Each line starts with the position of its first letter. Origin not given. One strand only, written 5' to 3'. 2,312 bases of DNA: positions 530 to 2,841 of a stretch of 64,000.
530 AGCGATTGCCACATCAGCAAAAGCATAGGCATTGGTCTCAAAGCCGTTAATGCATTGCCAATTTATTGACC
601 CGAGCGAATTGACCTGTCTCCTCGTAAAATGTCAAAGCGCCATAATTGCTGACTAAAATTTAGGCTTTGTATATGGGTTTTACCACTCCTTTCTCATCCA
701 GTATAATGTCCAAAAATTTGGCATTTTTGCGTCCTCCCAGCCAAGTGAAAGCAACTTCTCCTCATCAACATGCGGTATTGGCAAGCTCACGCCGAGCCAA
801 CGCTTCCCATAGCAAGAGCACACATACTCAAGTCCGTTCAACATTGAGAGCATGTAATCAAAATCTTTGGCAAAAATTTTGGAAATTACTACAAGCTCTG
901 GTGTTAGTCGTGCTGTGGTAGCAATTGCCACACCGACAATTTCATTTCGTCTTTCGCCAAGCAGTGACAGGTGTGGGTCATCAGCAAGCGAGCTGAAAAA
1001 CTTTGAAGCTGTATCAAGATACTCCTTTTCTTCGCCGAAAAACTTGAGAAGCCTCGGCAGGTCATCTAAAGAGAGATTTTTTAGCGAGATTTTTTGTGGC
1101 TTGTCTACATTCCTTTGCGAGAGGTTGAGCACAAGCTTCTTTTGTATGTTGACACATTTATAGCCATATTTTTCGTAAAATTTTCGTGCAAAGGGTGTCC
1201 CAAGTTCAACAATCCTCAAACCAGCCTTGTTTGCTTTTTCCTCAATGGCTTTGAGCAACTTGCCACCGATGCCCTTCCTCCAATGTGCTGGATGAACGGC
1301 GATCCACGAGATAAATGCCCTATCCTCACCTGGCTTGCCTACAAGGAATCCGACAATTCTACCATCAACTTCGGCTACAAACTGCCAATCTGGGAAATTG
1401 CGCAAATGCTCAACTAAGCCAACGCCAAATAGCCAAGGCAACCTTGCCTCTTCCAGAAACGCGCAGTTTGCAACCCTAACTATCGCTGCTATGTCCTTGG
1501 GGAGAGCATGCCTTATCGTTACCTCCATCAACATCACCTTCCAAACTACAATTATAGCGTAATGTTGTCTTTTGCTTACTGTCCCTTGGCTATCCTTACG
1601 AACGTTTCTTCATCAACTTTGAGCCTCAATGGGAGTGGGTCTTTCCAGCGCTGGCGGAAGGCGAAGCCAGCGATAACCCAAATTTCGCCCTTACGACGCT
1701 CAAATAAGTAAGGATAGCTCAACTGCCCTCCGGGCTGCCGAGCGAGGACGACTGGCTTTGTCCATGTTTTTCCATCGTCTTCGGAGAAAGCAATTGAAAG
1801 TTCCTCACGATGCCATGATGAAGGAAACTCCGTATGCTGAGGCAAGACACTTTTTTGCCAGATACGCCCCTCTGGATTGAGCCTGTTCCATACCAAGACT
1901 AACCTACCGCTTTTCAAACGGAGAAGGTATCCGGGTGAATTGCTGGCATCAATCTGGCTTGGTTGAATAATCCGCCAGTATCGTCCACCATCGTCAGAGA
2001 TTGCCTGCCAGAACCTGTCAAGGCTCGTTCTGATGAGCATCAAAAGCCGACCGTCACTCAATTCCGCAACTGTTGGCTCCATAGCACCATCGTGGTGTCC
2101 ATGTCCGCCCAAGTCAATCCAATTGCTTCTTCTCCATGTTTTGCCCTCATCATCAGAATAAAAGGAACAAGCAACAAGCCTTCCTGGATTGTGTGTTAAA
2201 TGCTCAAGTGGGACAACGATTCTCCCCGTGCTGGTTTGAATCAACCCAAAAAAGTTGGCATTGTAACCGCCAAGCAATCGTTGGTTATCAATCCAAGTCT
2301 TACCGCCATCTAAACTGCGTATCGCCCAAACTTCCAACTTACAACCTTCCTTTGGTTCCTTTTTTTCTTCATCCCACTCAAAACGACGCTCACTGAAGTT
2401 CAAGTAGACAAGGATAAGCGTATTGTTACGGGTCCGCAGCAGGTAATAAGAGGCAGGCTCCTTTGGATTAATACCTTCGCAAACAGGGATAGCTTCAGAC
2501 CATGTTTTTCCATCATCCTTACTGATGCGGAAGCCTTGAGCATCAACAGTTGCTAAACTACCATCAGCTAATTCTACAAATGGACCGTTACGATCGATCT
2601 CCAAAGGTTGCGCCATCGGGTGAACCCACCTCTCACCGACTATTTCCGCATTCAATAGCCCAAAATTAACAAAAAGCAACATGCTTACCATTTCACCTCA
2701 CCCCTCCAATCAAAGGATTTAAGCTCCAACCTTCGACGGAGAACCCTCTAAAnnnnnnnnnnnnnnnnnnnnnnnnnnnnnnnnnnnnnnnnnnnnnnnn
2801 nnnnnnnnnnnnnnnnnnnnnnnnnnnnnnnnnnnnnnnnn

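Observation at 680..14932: Seven-gene, 14-kb cluster of giant secreted glycan-enzyme-like proteins with no canonical catalytic family: candidate undescribed polysaccharide-processing locus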

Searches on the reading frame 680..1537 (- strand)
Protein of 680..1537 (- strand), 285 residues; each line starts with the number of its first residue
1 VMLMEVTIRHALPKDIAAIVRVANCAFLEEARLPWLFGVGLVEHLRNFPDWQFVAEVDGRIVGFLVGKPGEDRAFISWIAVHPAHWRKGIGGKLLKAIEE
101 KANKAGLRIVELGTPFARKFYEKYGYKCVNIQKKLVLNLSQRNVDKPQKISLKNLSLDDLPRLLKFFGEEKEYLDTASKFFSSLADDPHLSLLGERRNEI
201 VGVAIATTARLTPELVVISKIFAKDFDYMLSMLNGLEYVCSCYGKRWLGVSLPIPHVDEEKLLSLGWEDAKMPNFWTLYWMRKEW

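Call 6: search_protein_families(library=pfam, proteins=[window:680-1537:-], max_evalue=0.1)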
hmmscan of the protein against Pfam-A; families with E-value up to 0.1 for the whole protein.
window:680-1537:- (285 aa): 7 families
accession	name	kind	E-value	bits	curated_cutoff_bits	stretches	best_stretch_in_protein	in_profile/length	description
PF00583.31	Acetyltransf_1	-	1.3e-19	71.1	20.7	1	52-126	35-116/116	Acetyltransferase (GNAT) family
PF13508.13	Acetyltransf_7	-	8e-18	65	27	1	53-127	6-83/84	Acetyltransferase (GNAT) domain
PF13673.13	Acetyltransf_10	-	3.9e-11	43.5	23.6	1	53-130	34-111/128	Acetyltransferase (GNAT) domain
PF13527.13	Acetyltransf_9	-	3.6e-09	37.1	25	1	73-127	72-125/127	Acetyltransferase (GNAT) domain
PF14542.12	Acetyltransf_CG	-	3.8e-05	24.2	30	1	52-124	1-74/80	GCN5-related N-acetyl-transferase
PF13480.13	Acetyltransf_6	-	0.0016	19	22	1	53-114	75-136/143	Acetyltransferase (GNAT) domain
PF08445.16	FR47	-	0.0032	17.8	22.1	1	73-128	21-79/86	FR47-like protein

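Call 7: search_protein_families(library=ncbifam, proteins=[window:680-1537:-], max_evalue=0.1)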
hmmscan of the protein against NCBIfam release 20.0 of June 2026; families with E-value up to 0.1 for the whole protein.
window:680-1537:- (285 aa): 22 families
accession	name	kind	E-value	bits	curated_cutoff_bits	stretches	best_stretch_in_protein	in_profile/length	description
NF040501.1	resist_ArsN2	equivalog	1e-10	41.4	125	1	26-130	7-105/133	arsenic resistance N-acetyltransferase ArsN2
TIGR01575.1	rimI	equivalog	2.1e-10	40.9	86.4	1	18-134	4-120/132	ribosomal protein S18-alanine N-acetyltransferase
NF002959.0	PRK03624.1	equivalog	1.2e-08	34.7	124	1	4-128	5-131/147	GNAT family acetyltransferase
NF005840.0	PRK07757.1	equivalog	2.4e-07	30.8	154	1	5-130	2-122/153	N-acetyltransferase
NF005921.0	PRK07922.1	equivalog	7.5e-07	28.9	180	1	4-130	5-127/170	amino-acid N-acetyltransferase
NF007025.1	PRK09491.1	equivalog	0.00029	20.8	173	1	54-134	43-127/145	ribosomal protein S18-alanine N-acetyltransferase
TIGR03448.1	mycothiol_MshD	equivalog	0.00037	19.9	163.1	1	56-129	53-127/294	mycothiol synthase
NF007338.0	PRK09831.1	equivalog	0.00039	20.6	146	1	54-133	60-131/150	GNAT family N-acetyltransferase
NF040502.1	PPT_acetyltrans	equivalog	0.0007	19.3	300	1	11-130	13-146/183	phosphinothricin N-acetyltransferase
NF002368.0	PRK01346.1-5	equivalog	0.00071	18.5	576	1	74-138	80-143/402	enhanced intracellular survival protein Eis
TIGR01890.1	N-Ac-Glu-synth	equivalog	0.00087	18.3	202.85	1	54-134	326-408/429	amino-acid N-acetyltransferase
NF003641.0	PRK05279.1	equivalog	0.00098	18.1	344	1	53-133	337-419/441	amino-acid N-acetyltransferase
NF000359.1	sat3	exception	0.0013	18.8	360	1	41-135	62-161/180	streptothricin N-acetyltransferase Sat3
NF007530.0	PRK10146.1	equivalog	0.0018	18.5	142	1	7-128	5-135/144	aminoalkylphosphonate N-acetyltransferase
NF033150.1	AAC_6p_A49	exception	0.0034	17.1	410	1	46-114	48-117/184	aminoglycoside 6'-N-acetyltransferase AacA49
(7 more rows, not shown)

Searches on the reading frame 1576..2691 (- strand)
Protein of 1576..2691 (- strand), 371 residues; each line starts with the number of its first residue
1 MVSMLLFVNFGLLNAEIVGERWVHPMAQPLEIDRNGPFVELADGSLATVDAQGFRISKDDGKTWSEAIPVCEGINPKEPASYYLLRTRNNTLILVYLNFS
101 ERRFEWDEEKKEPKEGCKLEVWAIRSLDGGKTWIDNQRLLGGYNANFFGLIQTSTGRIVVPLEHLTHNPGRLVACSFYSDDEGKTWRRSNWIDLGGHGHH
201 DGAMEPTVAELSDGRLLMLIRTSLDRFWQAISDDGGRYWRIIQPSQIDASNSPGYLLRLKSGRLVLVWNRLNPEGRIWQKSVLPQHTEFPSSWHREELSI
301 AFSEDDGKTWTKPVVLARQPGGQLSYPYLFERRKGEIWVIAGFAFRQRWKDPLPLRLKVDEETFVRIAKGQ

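Call 6: search_protein_families(library=pfam, proteins=[window:1576-2691:-], max_evalue=0.1)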
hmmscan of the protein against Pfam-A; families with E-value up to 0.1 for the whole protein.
window:1576-2691:- (371 aa): 5 families
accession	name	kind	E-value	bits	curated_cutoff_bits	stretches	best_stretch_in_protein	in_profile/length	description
PF13088.12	BNR_2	-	6.1e-40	137.8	31.4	1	58-337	26-275/277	BNR repeat-like domain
PF02012.26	BNR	-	1.8e-10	39.6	27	1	177-187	1-11/12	BNR/Asp-box repeat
PF13859.12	BNR_3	-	7e-10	39.2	27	1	55-239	33-210/308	BNR repeat-like domain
PF24316.1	Tli3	-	3.4e-07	31.1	27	0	150-191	55-98/129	T6SS Tli3 immunity protein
PF03174.19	CHB_HEX_C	-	0.0036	17.7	23.6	0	298-312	35-53/76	Chitobiase/beta-hexosaminidase C-terminal domain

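Call 7: search_protein_families(library=ncbifam, proteins=[window:1576-2691:-], max_evalue=0.1)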
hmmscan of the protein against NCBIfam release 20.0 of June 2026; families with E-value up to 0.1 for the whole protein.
window:1576-2691:- (371 aa): 2 families
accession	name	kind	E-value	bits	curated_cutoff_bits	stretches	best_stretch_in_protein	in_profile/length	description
NF045728.1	glycosyl_F510_1955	equivalog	0.00017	20.9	175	0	124-207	75-147/246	F510_1955 family glycosylhydrolase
NF052328.1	NeuramTDE0471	equivalog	0.0098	14.6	900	0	119-222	238-349/538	neuraminidase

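Call 49: search_solved_structures(query=window:1576-2691:-, max_evalue=0.1)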
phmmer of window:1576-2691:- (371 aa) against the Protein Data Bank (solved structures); distinct sequences matched with E-value up to 0.1: 64 (the best 60 are shown).
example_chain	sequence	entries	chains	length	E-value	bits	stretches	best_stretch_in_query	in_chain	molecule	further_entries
8hls_A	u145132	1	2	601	3.1e-10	42.7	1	158-311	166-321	Sialidase domain-containing protein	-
8axi_A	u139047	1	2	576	3.3e-10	42.6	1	158-311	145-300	Sialidase domain-containing protein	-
8axs_B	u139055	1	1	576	3.3e-10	42.6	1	158-311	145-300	Exo-alpha-sialidase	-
9eob_A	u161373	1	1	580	3.3e-10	42.6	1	158-311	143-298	exo-alpha-sialidase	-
8axs_A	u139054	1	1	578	3.3e-10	42.6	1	158-311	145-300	Exo-alpha-sialidase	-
8axt_A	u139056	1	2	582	3.4e-10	42.6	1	158-311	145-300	Sialidase domain-containing protein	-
1eur_A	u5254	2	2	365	1.5e-09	40.5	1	32-329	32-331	SIALIDASE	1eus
4j9t_A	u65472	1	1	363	3.7e-09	39.2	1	55-329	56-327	designed unnatural amino acid dependent metalloprotein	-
1eut_A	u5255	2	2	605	5.6e-09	38.6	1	32-329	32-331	SIALIDASE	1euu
2bzd_A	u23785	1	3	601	8.1e-09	38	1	34-329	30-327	BACTERIAL SIALIDASE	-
1wcq_A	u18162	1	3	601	1.2e-08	37.4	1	32-326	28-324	SIALIDASE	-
1w8n_A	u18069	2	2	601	1.7e-08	37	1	55-329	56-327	BACTERIAL SIALIDASE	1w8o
2ber_A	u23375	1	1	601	2e-08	36.8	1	32-322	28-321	BACTERIAL SIALIDASE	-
8gn6_A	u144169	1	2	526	7.1e-07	31.7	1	138-287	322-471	Sialidase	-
8gn6_C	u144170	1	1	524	7.2e-07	31.6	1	138-286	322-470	Sialidase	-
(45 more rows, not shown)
